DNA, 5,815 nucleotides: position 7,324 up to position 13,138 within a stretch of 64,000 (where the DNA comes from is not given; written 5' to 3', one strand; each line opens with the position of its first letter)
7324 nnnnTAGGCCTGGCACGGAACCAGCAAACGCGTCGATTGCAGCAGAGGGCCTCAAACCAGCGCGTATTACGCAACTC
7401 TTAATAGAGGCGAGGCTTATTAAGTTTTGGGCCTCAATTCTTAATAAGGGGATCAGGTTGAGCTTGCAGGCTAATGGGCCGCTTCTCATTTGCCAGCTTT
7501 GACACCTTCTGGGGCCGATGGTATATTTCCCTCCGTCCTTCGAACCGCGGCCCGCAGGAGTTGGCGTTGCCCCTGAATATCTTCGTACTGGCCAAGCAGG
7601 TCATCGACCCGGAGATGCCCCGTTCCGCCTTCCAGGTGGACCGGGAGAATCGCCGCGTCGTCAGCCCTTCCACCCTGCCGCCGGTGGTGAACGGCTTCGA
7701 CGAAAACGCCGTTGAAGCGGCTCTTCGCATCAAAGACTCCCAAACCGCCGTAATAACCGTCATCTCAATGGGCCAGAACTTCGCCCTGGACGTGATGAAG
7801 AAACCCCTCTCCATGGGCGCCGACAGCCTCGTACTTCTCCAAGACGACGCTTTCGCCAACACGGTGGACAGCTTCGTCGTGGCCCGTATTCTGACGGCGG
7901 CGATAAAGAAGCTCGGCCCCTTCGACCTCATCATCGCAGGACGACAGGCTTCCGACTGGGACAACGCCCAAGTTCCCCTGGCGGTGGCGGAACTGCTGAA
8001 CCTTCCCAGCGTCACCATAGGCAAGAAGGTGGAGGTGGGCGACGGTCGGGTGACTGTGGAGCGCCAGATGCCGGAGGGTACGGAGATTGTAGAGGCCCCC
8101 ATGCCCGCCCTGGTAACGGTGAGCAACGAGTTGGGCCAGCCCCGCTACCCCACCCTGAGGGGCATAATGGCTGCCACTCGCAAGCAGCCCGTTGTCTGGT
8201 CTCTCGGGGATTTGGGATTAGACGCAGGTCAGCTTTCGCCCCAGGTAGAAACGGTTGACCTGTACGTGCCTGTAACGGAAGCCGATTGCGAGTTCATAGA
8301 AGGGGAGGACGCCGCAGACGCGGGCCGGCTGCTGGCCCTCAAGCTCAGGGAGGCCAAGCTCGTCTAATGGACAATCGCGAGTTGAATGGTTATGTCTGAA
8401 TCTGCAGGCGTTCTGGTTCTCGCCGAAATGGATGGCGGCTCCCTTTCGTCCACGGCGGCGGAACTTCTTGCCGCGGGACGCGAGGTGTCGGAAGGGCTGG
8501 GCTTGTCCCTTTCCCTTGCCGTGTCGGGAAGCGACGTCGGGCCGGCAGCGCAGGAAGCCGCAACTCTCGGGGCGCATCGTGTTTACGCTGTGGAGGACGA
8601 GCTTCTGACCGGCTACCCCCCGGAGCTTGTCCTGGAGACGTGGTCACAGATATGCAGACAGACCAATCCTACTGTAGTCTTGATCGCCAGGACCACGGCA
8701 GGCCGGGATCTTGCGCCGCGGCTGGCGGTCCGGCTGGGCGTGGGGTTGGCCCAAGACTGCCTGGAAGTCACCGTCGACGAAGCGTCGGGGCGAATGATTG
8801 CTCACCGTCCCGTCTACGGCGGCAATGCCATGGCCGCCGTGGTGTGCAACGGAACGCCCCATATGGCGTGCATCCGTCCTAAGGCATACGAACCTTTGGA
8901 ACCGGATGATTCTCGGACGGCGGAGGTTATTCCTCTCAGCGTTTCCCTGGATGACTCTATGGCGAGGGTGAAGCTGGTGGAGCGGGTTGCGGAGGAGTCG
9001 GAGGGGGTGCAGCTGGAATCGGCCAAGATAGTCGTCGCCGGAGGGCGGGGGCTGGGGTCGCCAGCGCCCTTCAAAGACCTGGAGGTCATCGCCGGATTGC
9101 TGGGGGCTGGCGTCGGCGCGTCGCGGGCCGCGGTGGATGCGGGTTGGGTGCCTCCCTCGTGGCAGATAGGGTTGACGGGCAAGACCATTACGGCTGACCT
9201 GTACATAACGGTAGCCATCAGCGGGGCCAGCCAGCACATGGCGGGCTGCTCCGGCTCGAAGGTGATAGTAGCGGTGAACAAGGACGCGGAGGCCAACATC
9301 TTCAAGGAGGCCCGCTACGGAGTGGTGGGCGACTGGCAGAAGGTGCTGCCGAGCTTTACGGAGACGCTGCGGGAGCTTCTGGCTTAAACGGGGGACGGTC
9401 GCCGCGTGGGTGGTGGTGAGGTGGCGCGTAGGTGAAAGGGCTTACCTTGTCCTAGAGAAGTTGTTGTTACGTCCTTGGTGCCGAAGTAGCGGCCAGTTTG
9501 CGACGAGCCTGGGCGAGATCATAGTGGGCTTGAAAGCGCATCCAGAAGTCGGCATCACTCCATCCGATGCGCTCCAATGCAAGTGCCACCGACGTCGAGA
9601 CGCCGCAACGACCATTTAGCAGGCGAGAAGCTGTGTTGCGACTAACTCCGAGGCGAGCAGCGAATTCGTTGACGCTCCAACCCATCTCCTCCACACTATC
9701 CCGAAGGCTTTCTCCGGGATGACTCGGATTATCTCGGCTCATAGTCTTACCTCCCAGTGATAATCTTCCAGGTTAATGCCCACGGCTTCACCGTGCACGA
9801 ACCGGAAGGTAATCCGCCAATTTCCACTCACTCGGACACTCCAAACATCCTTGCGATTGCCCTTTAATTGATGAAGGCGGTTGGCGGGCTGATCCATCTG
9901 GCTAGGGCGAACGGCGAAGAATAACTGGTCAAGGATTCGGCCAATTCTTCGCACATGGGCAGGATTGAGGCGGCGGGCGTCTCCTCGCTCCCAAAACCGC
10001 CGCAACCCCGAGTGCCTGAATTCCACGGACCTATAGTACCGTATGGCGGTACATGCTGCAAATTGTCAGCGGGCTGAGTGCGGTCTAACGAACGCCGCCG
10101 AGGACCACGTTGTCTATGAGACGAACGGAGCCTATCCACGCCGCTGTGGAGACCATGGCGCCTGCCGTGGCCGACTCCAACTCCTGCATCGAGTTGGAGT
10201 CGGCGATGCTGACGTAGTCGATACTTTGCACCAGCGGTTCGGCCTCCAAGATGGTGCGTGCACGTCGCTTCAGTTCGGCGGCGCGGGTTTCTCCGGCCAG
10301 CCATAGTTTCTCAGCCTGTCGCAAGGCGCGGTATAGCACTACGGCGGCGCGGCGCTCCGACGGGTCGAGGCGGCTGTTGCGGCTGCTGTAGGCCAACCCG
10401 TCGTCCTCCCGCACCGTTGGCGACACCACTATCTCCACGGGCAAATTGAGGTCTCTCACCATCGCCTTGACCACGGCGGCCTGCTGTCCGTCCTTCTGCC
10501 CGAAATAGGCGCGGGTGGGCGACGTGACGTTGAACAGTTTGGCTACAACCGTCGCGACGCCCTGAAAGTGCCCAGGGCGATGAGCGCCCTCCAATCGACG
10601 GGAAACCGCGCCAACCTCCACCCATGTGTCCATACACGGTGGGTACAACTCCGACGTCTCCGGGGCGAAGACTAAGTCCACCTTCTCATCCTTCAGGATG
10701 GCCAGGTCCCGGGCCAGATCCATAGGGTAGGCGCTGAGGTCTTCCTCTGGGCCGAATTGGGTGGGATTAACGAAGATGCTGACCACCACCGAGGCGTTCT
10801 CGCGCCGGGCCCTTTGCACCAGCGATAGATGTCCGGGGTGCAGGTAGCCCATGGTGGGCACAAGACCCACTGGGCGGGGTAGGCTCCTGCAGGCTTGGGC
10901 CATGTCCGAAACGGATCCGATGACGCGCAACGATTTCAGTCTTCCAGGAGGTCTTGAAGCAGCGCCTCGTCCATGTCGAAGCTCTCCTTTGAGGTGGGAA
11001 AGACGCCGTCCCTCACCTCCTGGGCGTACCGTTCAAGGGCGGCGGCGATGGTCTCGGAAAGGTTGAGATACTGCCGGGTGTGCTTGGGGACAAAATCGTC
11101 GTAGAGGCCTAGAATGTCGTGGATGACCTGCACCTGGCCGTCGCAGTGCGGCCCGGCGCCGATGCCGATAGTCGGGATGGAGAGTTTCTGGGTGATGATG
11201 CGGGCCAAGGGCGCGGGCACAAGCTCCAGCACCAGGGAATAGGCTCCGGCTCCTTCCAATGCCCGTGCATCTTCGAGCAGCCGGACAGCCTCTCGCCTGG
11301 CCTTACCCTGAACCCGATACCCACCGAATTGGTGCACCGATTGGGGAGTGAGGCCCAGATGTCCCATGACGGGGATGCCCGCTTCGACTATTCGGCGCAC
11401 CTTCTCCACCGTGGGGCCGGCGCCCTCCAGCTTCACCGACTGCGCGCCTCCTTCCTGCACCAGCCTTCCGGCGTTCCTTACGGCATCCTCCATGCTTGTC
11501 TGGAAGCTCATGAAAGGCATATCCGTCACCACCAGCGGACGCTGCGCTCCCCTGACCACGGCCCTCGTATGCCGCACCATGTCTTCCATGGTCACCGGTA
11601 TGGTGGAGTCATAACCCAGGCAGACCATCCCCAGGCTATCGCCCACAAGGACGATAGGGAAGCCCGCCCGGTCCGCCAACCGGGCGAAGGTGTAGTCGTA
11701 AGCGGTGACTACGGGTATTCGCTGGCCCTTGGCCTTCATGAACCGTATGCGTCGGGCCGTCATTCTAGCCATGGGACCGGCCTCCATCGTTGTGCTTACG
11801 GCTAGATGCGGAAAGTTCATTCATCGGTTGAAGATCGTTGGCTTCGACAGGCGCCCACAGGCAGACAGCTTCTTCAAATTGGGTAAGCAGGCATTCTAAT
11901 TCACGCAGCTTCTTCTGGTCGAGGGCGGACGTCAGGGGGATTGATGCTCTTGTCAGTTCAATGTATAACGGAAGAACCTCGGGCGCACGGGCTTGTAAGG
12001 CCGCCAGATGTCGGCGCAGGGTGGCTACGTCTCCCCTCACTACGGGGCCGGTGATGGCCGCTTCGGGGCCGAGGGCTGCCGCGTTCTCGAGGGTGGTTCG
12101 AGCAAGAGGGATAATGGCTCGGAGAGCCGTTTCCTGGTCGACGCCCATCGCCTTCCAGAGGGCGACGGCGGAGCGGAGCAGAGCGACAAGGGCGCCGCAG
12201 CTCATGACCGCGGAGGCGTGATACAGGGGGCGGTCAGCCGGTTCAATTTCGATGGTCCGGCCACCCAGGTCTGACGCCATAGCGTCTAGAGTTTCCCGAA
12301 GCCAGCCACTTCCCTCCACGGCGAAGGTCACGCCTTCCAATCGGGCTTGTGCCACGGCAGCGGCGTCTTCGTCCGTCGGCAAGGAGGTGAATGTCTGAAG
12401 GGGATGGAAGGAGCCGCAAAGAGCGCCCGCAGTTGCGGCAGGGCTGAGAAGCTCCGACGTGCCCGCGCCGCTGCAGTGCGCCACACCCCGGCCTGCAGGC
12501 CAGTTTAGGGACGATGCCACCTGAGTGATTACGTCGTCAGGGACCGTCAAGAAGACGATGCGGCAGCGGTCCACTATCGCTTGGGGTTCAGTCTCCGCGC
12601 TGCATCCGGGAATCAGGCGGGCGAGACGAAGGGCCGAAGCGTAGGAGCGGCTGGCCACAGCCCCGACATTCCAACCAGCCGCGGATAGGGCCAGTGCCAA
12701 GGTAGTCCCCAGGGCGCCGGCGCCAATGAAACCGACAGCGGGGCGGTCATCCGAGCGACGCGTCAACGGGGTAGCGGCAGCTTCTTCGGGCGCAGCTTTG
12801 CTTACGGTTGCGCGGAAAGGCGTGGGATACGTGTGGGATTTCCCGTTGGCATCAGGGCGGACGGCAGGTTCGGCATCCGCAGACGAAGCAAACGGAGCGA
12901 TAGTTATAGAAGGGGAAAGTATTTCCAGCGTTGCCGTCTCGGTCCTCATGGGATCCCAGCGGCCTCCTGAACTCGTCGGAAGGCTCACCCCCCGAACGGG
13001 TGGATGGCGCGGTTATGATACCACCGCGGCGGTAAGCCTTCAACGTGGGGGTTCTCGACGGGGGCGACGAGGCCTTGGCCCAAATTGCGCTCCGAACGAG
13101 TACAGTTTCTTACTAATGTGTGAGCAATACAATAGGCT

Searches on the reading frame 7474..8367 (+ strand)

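Call 61: search_protein_families(library=pfam, proteins=[window:7474-8367:+], max_evalue=0.001)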
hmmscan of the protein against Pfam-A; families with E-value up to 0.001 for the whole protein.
window:7474-8367:+ (297 aa): 1 family
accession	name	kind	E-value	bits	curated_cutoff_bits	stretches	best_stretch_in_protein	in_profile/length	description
PF01012.27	ETF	-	7.1e-32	111.1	26.7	1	71-244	12-178/181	Electron transfer flavoprotein domain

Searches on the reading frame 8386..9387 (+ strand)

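Call 61: search_protein_families(library=pfam, proteins=[window:8386-9387:+], max_evalue=0.001)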
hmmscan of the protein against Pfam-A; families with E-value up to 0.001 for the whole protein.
window:8386-9387:+ (333 aa): 2 families
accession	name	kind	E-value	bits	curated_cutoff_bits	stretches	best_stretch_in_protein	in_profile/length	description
PF01012.27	ETF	-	3.2e-39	135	26.7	1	9-187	1-179/181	Electron transfer flavoprotein domain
PF00766.25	ETF_alpha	-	9.9e-30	102.8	27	1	209-288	1-80/81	Electron transfer flavoprotein FAD-binding domain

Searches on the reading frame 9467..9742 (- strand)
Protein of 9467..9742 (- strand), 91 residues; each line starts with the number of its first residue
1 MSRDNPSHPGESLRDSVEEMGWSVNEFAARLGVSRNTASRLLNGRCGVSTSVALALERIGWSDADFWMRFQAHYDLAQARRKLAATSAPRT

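Call 61: search_protein_families(library=pfam, proteins=[window:9467-9742:-], max_evalue=0.001)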
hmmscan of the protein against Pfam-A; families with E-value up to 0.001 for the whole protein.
window:9467-9742:- (91 aa): 4 families
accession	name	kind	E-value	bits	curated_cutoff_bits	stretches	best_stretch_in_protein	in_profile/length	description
PF13560.12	HTH_31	-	9.4e-09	35.9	27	1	10-58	3-52/64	Helix-turn-helix domain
PF01381.28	HTH_3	-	4.6e-07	30.2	23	1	17-58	5-46/55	Helix-turn-helix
PF13443.12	HTH_26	-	0.00012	22.7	22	1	18-55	7-45/63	Cro/C1-type HTH DNA-binding domain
PF13384.12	HTH_23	-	0.00022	21.4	24.6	1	18-43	15-39/50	Homeodomain-like domain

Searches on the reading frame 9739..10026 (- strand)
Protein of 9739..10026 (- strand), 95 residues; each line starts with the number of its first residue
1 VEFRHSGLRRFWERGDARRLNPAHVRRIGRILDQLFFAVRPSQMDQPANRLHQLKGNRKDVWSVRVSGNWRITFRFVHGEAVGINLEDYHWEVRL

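Call 61: search_protein_families(library=pfam, proteins=[window:9739-10026:-], max_evalue=0.001)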
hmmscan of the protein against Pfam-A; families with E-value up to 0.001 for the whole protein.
window:9739-10026:- (95 aa): 1 family
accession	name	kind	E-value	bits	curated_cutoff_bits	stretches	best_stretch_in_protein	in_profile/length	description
PF05015.19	HigB-like_toxin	-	5.1e-18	65.8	27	1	2-90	2-91/91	RelE-like toxin of type II toxin-antitoxin system HigB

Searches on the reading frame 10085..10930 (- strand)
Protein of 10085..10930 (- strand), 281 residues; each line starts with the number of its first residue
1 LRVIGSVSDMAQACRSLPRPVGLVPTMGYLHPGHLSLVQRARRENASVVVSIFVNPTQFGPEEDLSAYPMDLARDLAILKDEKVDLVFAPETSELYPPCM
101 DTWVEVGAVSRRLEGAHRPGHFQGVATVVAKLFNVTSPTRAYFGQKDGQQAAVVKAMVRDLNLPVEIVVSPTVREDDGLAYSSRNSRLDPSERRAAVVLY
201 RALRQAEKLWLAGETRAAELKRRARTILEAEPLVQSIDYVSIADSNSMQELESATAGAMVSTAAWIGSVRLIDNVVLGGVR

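Call 61: search_protein_families(library=pfam, proteins=[window:10085-10930:-], max_evalue=0.001)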
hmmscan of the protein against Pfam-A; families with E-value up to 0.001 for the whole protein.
window:10085-10930:- (281 aa): 1 family
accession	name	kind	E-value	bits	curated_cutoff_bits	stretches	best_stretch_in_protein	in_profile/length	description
PF02569.21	Pantoate_ligase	-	5.5e-104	347.5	20.7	1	5-276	4-268/268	Pantoate-beta-alanine ligase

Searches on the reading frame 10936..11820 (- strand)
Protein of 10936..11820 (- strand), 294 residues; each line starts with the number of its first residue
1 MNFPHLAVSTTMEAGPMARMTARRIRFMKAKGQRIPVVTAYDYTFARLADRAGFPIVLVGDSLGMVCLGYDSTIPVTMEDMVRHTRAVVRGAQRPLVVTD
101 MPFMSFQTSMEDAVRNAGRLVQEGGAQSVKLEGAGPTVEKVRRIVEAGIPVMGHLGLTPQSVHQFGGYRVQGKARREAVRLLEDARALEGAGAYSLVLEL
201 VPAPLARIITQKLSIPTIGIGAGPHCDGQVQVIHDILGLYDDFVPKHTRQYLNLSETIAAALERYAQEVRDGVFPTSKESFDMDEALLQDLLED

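Call 62: search_protein_families(library=pfam, proteins=[window:10936-11820:-], max_evalue=0.001)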
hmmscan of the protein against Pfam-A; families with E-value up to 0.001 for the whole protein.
window:10936-11820:- (294 aa): 1 family
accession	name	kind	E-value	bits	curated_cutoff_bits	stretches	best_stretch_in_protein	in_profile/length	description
PF02548.21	Pantoate_transf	-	9.5e-115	382.9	28.7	1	19-276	1-258/259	Ketopantoate hydroxymethyltransferase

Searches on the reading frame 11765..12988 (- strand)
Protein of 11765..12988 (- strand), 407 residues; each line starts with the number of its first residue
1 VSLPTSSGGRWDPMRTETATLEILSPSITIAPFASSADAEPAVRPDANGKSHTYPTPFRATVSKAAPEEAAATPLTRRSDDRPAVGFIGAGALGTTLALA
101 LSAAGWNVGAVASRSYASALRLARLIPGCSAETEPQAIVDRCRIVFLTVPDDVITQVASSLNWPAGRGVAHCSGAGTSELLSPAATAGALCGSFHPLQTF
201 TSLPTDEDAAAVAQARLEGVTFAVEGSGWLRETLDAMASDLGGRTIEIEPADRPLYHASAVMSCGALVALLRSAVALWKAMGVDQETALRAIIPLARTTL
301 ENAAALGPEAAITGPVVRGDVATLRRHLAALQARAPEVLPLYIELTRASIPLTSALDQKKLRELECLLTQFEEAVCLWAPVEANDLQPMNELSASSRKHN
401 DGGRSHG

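Call 62: search_protein_families(library=pfam, proteins=[window:11765-12988:-], max_evalue=0.001)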
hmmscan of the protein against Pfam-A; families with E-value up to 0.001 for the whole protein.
window:11765-12988:- (407 aa): 4 families
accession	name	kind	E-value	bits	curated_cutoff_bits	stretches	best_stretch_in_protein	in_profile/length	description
PF10728.14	DUF2520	-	3.1e-32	111.4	25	1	221-347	2-123/125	Domain of unknown function (DUF2520)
PF10727.15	Rossmann-like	-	9.7e-15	54.9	23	1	81-196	13-131/131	Rossmann-like domain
PF03807.23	F420_oxidored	-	9.1e-09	36.2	21.6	1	85-162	2-81/94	NADP oxidoreductase coenzyme F420-dependent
PF03446.21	NAD_binding_2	-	1.6e-05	25.4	21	1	85-153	2-67/161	NAD binding domain of 6-phosphogluconate dehydrogenase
